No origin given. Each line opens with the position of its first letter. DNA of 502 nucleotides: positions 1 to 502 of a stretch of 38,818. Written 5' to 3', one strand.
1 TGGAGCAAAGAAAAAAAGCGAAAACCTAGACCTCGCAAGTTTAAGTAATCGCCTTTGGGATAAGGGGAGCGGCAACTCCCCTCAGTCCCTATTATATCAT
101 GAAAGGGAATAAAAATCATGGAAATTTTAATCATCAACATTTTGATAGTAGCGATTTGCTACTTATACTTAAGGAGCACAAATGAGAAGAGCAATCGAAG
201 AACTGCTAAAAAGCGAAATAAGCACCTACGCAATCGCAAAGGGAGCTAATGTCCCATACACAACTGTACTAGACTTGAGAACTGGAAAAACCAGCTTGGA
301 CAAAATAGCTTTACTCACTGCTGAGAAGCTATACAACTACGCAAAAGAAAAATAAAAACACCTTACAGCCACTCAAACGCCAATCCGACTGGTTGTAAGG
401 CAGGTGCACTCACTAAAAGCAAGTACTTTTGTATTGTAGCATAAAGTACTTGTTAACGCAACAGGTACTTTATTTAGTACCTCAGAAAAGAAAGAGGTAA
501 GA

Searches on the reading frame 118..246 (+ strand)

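Call 8: search_protein_families(library=pfam, proteins=[window:118-246:+], max_evalue=0.01)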
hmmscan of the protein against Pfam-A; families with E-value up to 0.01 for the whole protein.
window:118-246:+ (43 aa): 0 families

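Call 9: search_protein_families(library=phrogs, proteins=[window:118-246:+], max_evalue=0.01)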
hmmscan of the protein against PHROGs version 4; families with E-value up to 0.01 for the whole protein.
window:118-246:+ (43 aa): 0 families

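Call 15: search_protein_families(library=ncbifam, proteins=[window:118-246:+], max_evalue=0.1)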
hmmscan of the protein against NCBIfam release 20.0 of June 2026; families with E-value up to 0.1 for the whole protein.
window:118-246:+ (43 aa): 3 families
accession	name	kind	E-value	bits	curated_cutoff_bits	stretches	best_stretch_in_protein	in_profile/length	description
NF045610.1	acin_4_helix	equivalog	0.0093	16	50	1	2-36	38-72/131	putative four-helix membrane protein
NF041023.1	PP0621_fam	subfamily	0.014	15.7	45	1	1-34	1-34/71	PP0621 family protein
NF042931.1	SAG1386_EF1546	equivalog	0.078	13.1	80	1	4-34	36-66/158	SAG1386/EF1546 family surface-associated protein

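Call 16: search_protein_families(library=padloc, proteins=[window:118-246:+], max_evalue=0.1)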
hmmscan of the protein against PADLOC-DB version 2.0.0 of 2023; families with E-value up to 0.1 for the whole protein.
window:118-246:+ (43 aa): 0 families

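Call 91: search_protein_families(library=phrogs, proteins=[window:118-246:+], max_evalue=0.01)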
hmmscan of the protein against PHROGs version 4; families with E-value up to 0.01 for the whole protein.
seq(43 aa): 0 families

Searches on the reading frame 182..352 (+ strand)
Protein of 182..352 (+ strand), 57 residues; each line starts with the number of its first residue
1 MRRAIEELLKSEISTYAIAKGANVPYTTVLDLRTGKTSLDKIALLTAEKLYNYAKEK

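Call 8: search_protein_families(library=pfam, proteins=[window:182-352:+], max_evalue=0.01)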
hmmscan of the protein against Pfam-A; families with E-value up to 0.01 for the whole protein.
window:182-352:+ (57 aa): 0 families

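Call 9: search_protein_families(library=phrogs, proteins=[window:182-352:+], max_evalue=0.01)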
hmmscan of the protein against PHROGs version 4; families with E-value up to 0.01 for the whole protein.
window:182-352:+ (57 aa): 2 families
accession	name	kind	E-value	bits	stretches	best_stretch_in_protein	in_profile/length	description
phrog_1529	-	unknown function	2.2e-21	77.9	1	1-56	7-62/209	-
phrog_18749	-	unknown function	0.0051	17.8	1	6-55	108-157/161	-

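Call 15: search_protein_families(library=ncbifam, proteins=[window:182-352:+], max_evalue=0.1)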
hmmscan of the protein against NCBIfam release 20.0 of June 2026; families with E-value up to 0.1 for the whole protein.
window:182-352:+ (57 aa): 0 families

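Call 16: search_protein_families(library=padloc, proteins=[window:182-352:+], max_evalue=0.1)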
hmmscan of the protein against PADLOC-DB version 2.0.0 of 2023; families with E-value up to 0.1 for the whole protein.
window:182-352:+ (57 aa): 0 families

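Call 19: search_solved_structures(query=window:182-352:+, max_evalue=10, show_alignments=3)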
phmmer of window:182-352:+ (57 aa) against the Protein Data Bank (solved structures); distinct sequences matched with E-value up to 10: 3.
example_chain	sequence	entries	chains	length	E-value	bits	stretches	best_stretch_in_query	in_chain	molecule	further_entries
8jfr_B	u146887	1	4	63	7e-08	35.7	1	1-56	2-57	AcrIIA15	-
8jfo_B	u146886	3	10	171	5.5e-07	32.9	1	1-56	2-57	AcrIIA15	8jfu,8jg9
9lx2_A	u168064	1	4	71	0.8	13.8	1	4-55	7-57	anti-CRISPR-associated protein Aca11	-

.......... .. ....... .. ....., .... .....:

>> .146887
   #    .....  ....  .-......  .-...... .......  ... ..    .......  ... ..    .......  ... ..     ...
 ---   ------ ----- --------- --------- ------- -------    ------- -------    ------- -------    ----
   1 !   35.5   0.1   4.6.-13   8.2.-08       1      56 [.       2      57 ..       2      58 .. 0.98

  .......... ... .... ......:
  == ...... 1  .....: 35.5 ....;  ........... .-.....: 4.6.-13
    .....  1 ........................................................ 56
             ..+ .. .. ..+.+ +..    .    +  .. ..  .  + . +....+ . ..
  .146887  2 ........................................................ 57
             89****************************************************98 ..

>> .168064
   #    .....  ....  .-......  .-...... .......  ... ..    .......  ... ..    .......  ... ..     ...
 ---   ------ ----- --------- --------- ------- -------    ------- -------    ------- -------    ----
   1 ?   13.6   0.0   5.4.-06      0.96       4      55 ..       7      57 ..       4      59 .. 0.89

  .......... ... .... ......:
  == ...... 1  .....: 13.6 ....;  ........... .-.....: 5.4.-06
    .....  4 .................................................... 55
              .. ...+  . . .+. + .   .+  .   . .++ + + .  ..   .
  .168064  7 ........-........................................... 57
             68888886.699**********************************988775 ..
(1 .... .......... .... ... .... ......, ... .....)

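Call 50: find_homologous_proteins(query=window:182-352:+, max_evalue=0.001)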
Query window:182-352:+ (57 aa): 14 proteins with E <= 0.001 among 14 candidates.
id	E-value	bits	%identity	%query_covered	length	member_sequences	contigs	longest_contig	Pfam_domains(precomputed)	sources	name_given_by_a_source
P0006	4.0e-24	100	91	100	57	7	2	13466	-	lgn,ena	-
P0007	9.0e-23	96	86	100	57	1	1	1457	-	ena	-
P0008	3.5e-21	91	82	100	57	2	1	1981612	-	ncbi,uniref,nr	ncbi:DNA-binding protein [Streptococcus anginosus]|uniref:DNA-binding protein n=1 Tax=Streptococcus 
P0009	6.1e-20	87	79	100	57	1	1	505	-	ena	-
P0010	6.3e-20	87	79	100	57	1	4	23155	-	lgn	-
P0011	1.0e-19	86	79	100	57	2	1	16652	-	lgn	-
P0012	1.3e-19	86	79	100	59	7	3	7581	-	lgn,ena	-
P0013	1.4e-19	86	79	100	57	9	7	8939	-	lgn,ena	-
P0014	1.8e-15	73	73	96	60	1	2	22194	-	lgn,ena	-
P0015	5.0e-15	72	71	98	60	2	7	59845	-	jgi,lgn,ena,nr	jgi:hypothetical protein|nr:MAG TPA: DNA-binding protein [Bacteriophage sp.]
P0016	6.9e-15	71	71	96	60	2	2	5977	-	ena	-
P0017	2.7e-14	70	68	98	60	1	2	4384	-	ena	-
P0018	1.5e-13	67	67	96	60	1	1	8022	-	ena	-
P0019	1.4e-6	46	53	96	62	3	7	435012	-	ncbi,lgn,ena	-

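Call 53: find_encoding_contigs(protein=P0019, flank=3000, max_places=4)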
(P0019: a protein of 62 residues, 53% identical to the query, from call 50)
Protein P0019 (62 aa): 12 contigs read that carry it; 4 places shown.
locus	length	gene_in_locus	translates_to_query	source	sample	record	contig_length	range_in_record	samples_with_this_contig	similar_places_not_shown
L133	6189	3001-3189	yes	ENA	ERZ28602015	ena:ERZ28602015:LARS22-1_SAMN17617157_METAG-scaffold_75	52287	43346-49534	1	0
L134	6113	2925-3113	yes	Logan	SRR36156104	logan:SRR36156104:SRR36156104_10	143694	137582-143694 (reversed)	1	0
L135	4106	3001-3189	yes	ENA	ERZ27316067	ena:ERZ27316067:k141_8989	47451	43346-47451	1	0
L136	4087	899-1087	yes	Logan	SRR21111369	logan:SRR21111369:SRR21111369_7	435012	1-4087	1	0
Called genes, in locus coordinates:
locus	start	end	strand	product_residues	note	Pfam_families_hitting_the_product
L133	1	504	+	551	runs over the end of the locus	PF01510:Amidase_2, PF05257:CHAP (weak), PF24246:SH3b_T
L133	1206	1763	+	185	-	PF06114:Peptidase_M78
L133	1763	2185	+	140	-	-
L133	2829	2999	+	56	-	-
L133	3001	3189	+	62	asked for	-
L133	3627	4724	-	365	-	PF14657:Arm-DNA-bind_4, PF14659:Phage_int_SAM_3, PF00589:Phage_integrase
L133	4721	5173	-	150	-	-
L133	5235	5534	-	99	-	PF01381:HTH_3, PF13560:HTH_31 (weak)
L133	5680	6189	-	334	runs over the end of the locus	PF00565:SNase, PF05901:Excalibur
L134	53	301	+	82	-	PF04688:Holin_SPP1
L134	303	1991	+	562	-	PF01510:Amidase_2, PF05257:CHAP, PF24246:SH3b_T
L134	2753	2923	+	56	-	-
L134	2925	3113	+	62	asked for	-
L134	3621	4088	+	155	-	PF07301:DUF1453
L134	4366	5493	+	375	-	PF00149:Metallophos, PF12850:Metallophos_2, PF12320:SbcD_C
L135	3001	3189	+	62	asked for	-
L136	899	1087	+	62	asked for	-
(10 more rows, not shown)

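Call 54: find_encoding_contigs(protein=P0015, flank=3000, max_places=4)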
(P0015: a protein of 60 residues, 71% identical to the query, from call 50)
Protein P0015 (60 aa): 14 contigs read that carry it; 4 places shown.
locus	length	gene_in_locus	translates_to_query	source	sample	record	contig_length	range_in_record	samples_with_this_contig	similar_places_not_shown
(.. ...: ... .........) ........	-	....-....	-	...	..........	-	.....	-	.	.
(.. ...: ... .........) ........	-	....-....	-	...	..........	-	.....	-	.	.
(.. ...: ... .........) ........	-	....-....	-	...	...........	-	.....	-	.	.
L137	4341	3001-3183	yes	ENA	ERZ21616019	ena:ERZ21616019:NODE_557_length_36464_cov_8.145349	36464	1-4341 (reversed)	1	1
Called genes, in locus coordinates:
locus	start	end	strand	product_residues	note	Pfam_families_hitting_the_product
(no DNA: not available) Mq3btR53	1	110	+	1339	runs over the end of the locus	PF06605:Prophage_tail, PF07902:Gp58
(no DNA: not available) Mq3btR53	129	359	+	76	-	-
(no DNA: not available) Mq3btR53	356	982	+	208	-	PF07104:DUF1366 (weak)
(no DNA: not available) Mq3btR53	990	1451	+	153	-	PF05105:Phage_holin_4_1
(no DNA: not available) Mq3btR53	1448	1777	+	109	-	PF09682:Phage_holin_6_1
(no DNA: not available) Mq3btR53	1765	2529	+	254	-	PF08460:SH3_5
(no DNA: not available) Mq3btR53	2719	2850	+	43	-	-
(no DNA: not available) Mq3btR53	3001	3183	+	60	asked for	-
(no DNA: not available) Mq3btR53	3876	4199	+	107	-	PF26697:ComGC_C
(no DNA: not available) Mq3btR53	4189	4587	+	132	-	-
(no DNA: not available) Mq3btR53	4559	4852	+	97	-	PF11773:ComGE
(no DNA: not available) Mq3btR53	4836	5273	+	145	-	PF15980:ComGF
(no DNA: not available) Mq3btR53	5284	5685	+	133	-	-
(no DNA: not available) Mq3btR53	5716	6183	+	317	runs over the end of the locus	PF02384:N6_Mtase, PF13847:Methyltransf_31 (weak)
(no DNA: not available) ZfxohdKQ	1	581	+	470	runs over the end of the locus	?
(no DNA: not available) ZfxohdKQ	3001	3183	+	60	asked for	-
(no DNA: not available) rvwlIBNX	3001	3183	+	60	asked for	-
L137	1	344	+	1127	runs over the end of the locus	PF06605:Prophage_tail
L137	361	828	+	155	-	PF07104:DUF1366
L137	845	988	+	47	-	PF23792:CD1375-like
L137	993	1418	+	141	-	-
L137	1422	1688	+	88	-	PF04531:Phage_holin_1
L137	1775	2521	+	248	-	PF05257:CHAP, PF08460:SH3_5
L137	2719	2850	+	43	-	-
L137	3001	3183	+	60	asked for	-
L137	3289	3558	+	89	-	-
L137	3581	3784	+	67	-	-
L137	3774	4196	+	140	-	-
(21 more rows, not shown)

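Call 69: search_dna_similar(query=window:182-352:+, collection=phages, mode=protein, max_evalue=0.01, max_rows=60, rows=spread)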
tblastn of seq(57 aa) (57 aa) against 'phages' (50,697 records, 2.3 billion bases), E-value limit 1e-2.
Records with a match: 92; places in all: 94; records where one place covers at least 80% of the query: 92.
Best place of each record, by identity: 60-80% 17; <60% 75.
By first word of the organism name: Staphylococcus 74; Streptococcus 16; Phage 1; Xanthomonas 1.
By host as written in the record: Staphylococcus aureus 24; Staphylococcus pseudintermedius 7; Staphylococcus aureus RN4220 5; - 4; Staphylococcus sp. 3; Streptococcus pneumoniae 10B00617 2; Streptococcus oralis 2; Streptococcus pneumoniae 10B01058 2; and 37 more.
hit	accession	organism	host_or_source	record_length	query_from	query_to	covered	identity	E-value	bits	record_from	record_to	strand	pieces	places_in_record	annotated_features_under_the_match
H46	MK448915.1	Streptococcus phage Javan350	Streptococcus oralis AZ_3a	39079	1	56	98%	67.9%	2e-17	79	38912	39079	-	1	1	hypothetical protein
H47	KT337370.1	Streptococcus phage phiARI0923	Streptococcus pneumoniae 10B00617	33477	1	54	95%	70.4%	2e-18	81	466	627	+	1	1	none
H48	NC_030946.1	Streptococcus phage phiARI0923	Streptococcus pneumoniae 10B00617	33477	1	54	95%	70.4%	2e-18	81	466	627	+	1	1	none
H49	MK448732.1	Streptococcus phage Javan331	Streptococcus mitis SK137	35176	1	54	95%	68.5%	4e-18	81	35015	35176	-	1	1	hypothetical protein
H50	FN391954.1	Streptococcus phage PH10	Streptococcus oralis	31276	1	54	95%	68.5%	6e-18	80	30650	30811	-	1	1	hypothetical protein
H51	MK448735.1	Streptococcus phage Javan349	Streptococcus oralis ATCC_49296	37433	1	54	95%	68.5%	6e-18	80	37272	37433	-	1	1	hypothetical protein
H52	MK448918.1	Streptococcus phage Javan366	Streptococcus oralis SK313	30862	1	54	95%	68.5%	7e-18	80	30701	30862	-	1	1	hypothetical protein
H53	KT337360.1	Streptococcus phage phiARI0578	Streptococcus pneumoniae 09B10380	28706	1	54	95%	68.5%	9e-18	80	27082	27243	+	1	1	none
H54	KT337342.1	Streptococcus phage phiARI0131-2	Streptococcus pneumoniae 10B01058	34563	1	54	95%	68.5%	9e-18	80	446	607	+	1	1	none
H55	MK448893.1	Streptococcus phage Javan270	Streptococcus infantis SK970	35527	1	54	95%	68.5%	2e-17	79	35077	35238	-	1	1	hypothetical protein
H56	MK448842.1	Streptococcus phage Javan110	Streptococcus constellatus KCOM_1650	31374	1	56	98%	64.3%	3e-17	78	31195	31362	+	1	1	hypothetical protein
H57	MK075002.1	Staphylococcus phage phiSP38-1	Staphylococcus pseudintermedius 14-29-38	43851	1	56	98%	55.4%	2e-11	62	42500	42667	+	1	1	hypothetical protein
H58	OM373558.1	Staphylococcus phage vB_SpsX-DS11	Staphylococcus pseudintermedius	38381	1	56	98%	44.6%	1e-6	48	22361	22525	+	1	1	record has no annotation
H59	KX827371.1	Staphylococcus phage SpT99F3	Staphylococcus pseudintermedius strain ...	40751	1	56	98%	44.6%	1e-6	48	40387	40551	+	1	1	none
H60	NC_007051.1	Staphylococcus phage 2638A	Staphylococcus aureus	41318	1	56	98%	44.6%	1e-6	48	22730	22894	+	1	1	ORF058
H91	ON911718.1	Staphylococcus phage SAP13_TA-2022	Staphylococcus aureus RN4220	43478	5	56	91%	44.2%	1e-5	45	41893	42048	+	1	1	hydrolase | promoter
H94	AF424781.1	Staphylococcus phage phi 11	Staphylococcus aureus strain 8325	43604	5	56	91%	44.2%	1e-5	45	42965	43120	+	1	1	none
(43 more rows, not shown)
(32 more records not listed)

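Call 70: get_annotated_region(hit=H94, flank=2000)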
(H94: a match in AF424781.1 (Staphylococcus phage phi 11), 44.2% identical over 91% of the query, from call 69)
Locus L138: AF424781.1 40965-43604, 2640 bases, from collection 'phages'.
description: Staphylococcus phage phi 11, complete genome.
organism: Staphylococcus phage phi 11 (NCBI taxid 2681609)
taxonomy: Viruses; Duplodnaviria; Heunggongvirae; Uroviricota; Caudoviricetes; Azeredovirinae; Dubowvirus; Dubowvirus dv11
host: Staphylococcus aureus strain 8325; source: -; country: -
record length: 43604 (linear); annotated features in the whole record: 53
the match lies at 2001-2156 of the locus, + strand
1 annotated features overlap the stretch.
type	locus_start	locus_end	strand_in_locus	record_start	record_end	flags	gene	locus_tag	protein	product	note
CDS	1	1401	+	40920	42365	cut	-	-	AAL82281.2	amidase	-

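Call 71: get_annotated_region(hit=H91, flank=2000)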
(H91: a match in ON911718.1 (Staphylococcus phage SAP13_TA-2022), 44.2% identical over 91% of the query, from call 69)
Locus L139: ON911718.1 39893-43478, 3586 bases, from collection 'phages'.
description: Staphylococcus phage SAP13_TA-2022, complete genome.
organism: Staphylococcus phage SAP13_TA-2022 (NCBI taxid 2969433)
taxonomy: Viruses; Duplodnaviria; Heunggongvirae; Uroviricota; Caudoviricetes; Azeredovirinae; Dubowvirus
host: Staphylococcus aureus RN4220; source: influent from wastewater treatment plant; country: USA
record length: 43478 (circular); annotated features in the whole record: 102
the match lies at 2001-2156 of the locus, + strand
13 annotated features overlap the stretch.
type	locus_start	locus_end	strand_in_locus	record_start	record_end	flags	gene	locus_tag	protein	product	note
CDS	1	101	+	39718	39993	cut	-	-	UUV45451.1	holin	-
CDS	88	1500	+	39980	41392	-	-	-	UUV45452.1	putative lysin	-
regulatory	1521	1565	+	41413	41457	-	-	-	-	terminator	putative rho-independent terminator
regulatory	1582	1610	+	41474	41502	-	-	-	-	promoter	putative promoter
CDS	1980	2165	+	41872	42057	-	-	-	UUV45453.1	hydrolase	-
regulatory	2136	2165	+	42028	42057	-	-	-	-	promoter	putative promoter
regulatory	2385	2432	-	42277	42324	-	-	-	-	terminator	putative rho-independent terminator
regulatory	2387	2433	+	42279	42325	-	-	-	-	terminator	putative rho-independent terminator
regulatory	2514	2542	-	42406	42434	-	-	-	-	promoter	putative promoter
CDS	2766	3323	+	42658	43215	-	-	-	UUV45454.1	hypothetical protein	-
regulatory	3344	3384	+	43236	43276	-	-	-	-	terminator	putative rho-independent terminator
regulatory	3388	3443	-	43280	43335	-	-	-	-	terminator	putative rho-independent terminator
regulatory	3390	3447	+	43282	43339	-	-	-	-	terminator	putative rho-independent terminator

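Call 79: search_solved_structures(query=A3, max_evalue=1, show_alignments=0)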
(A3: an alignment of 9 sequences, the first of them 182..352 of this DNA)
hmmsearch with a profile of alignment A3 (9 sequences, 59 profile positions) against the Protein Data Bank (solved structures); distinct sequences matched with E-value up to 1: 10.
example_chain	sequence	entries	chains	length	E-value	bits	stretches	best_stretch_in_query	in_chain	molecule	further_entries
8jfr_B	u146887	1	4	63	3e-20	75.1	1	1-58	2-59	AcrIIA15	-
8jfo_B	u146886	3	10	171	3.3e-19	71.7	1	1-58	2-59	AcrIIA15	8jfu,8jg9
9lx2_A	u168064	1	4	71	2.4e-10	43.4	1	3-58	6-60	anti-CRISPR-associated protein Aca11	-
7udl_A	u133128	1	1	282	9.8e-10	41.4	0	32-48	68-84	Designed helical repeat protein (DHR) RPB_PLP1_R6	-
7udm_A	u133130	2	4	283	1e-09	41.4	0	32-48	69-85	Designed helical repeat protein (DHR) RPB_PLP1_R6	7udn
4ghj_A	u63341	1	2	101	0.22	14.6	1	9-42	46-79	Probable transcriptional regulator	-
9ugg_E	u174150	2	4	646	0.31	14.2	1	21-53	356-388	Lantibiotic ABC transporter permease PsdB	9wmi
2a6c_A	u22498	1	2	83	0.46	13.6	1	6-39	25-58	Helix-turn-helix motif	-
7okw_A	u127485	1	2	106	0.94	12.6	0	19-43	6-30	Serine/threonine-protein kinase OSR1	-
8ezt_A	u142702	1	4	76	0.98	12.6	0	10-40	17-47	HipB(Lp)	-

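Call 80: search_protein_families(library=pfam, alignment_id=A3, max_evalue=1)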
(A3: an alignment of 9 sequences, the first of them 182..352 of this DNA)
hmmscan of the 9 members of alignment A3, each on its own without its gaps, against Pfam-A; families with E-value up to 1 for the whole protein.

A. member 1, window:182-352:+ (57 aa): 1 family
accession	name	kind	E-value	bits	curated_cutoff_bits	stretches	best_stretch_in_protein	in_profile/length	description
PF13936.12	HTH_38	-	0.078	13.2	27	1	2-29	10-37/44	Helix-turn-helix domain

B. families by the number of members that match (of 9 scanned): 6 families
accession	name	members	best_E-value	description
PF13443.12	HTH_26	7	0.00096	Cro/C1-type HTH DNA-binding domain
PF13936.12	HTH_38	5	0.0077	Helix-turn-helix domain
PF04218.19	CENP-B_N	3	0.06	CENP-B N-terminal DNA-binding domain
PF01381.28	HTH_3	3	0.061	Helix-turn-helix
PF13542.12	HTH_Tnp_ISL3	2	0.059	Helix-turn-helix domain of transposase family ISL3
PF25787.1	HTH_SB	1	0.039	Sleeping Beauty transposase HTH domain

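Call 100: get_annotated_region(hit=H57, flank=1800)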
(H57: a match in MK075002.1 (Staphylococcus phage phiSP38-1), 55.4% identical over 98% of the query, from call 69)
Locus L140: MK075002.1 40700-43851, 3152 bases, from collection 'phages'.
description: Staphylococcus phage phiSP38-1, complete genome.
organism: Staphylococcus phage phiSP38-1 (NCBI taxid 2491320)
taxonomy: Viruses; Duplodnaviria; Heunggongvirae; Uroviricota; Caudoviricetes; Bronfenbrennervirinae; Peeveelvirus
host: Staphylococcus pseudintermedius 14-29-38; source: canine surgical implant; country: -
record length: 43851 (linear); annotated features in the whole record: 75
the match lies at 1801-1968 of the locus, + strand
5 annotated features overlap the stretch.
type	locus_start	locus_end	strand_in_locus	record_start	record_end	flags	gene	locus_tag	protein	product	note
CDS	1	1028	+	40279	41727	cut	-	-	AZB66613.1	lysin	lysin, N-acetylmuramoyl-L-alanine amidase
CDS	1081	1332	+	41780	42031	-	-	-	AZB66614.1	hypothetical protein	-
CDS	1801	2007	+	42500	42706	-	-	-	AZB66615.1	hypothetical protein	-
repeat_region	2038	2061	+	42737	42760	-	-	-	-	-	-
CDS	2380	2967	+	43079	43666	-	-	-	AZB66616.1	ATP-dependent Clp protease proteolytic subunit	-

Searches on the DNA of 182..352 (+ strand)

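Call 74: search_rna_families(sources=[L138, L134], threshold=evalue, max_evalue=0.1, show_alignments=2)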
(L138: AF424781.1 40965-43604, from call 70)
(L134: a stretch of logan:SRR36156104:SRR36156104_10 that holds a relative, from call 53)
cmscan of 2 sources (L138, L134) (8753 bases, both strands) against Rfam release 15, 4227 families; matches with E-value up to 0.1: 4.
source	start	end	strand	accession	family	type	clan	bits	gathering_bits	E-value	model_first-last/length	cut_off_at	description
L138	966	1220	+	RF02897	S808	Gene; sRNA;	-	314.3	76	1e-84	1-255/255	no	Staphylococcus sRNA 808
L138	2324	2439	+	RF02969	DUF3800-I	Gene; sRNA;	-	54.2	44.2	2.3e-06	1-115/115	no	DUF3800-I RNA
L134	2120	2259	+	RF01808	MicX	Gene; sRNA;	-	29.3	75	0.0021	1-194/194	no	MicX Vibrio cholerae sRNA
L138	1528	1608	-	RF02503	Atu_C9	Gene; sRNA;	-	21.8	40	0.017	112-192/192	no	Rhizobiales sRNA Atu_C9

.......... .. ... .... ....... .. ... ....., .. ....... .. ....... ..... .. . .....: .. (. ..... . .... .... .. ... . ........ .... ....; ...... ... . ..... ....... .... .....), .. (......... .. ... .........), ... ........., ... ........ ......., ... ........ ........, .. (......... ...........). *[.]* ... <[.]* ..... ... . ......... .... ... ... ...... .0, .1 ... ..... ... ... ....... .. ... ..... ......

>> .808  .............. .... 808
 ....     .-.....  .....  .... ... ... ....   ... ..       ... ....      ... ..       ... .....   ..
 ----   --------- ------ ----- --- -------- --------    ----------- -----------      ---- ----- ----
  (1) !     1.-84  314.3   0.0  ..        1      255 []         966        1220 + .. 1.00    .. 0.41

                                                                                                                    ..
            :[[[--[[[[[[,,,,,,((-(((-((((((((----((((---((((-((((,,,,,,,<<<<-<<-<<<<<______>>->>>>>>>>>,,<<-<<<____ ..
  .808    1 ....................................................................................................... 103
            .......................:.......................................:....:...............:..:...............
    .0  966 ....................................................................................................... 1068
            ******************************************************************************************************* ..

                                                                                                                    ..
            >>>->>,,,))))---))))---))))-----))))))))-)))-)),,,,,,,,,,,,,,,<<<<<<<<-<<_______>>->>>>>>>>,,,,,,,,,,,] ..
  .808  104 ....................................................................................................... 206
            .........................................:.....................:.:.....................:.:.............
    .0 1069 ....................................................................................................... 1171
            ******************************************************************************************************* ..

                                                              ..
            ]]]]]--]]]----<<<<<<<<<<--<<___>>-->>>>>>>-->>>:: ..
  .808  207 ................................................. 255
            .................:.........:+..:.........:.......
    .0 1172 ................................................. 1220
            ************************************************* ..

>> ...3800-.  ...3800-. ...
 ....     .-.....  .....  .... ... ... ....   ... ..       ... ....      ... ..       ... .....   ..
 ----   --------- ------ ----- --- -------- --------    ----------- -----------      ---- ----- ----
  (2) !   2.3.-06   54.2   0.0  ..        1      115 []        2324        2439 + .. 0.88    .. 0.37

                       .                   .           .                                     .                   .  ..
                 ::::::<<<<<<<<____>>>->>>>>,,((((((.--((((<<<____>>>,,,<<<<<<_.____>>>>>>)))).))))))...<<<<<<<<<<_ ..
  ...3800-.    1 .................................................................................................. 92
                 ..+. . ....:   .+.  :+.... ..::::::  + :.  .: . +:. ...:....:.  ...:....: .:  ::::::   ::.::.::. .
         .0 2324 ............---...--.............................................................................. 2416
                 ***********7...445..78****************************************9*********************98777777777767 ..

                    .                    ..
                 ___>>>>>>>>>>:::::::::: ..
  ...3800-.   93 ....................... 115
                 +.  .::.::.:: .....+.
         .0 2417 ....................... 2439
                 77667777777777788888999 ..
